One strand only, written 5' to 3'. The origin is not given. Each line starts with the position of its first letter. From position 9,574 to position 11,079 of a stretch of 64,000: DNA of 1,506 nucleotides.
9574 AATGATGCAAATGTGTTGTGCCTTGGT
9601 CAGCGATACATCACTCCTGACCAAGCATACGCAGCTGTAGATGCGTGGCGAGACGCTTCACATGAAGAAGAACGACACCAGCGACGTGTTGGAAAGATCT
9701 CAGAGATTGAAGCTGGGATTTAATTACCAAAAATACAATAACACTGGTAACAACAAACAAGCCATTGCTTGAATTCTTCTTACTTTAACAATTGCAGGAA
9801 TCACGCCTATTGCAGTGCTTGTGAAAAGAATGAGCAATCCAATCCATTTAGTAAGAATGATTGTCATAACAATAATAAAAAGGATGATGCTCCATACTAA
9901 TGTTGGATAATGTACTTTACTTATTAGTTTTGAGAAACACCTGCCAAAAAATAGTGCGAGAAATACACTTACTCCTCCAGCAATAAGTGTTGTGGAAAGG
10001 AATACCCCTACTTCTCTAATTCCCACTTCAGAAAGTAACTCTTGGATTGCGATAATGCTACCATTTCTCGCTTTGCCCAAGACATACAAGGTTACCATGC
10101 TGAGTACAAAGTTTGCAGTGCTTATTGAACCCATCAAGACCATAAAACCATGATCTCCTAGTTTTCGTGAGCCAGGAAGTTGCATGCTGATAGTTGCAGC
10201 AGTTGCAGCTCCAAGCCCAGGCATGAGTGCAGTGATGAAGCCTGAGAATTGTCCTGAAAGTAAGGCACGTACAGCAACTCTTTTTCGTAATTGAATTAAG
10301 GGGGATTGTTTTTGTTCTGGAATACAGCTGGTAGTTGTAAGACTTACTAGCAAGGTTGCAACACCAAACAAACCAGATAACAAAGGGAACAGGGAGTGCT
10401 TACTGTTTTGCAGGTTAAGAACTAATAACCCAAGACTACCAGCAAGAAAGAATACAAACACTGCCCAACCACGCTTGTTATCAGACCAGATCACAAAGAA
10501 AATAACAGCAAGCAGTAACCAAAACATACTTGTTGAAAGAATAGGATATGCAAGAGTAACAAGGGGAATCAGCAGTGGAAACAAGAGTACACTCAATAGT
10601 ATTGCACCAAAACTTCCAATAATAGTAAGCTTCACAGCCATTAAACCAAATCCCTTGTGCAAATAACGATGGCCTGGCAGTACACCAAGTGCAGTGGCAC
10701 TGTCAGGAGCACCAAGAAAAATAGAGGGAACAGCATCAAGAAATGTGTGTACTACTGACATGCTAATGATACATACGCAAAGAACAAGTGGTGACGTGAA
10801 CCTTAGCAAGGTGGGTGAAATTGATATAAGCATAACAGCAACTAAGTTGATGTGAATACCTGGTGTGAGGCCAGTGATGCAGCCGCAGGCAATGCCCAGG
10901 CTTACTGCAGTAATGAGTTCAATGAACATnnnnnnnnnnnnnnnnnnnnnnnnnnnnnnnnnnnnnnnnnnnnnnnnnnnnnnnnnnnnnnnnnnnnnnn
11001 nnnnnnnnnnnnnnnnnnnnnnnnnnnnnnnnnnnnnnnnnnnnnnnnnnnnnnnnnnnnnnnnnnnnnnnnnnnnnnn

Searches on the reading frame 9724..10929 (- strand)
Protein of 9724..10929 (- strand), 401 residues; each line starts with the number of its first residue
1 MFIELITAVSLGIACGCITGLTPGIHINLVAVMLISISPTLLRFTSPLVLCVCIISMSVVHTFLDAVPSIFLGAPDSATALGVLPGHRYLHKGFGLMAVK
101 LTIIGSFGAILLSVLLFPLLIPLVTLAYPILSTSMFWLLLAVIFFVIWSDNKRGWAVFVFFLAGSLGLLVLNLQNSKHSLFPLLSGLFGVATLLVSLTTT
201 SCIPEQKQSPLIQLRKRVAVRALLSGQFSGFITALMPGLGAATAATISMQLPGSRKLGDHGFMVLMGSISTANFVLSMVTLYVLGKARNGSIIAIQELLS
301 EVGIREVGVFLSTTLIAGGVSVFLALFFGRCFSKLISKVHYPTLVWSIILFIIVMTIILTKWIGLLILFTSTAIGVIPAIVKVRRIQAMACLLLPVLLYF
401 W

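Call 86: search_protein_families(library=pfam, max_evalue=0.001, proteins=[window:9724-10929:-])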
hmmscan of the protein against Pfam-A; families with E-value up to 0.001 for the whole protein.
window:9724-10929:- (401 aa): 1 family
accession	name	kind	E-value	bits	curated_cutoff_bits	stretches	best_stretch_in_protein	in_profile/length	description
PF01970.21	TctA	-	4e-51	174.4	28.9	1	7-389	2-422/423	Tripartite tricarboxylate transporter TctA family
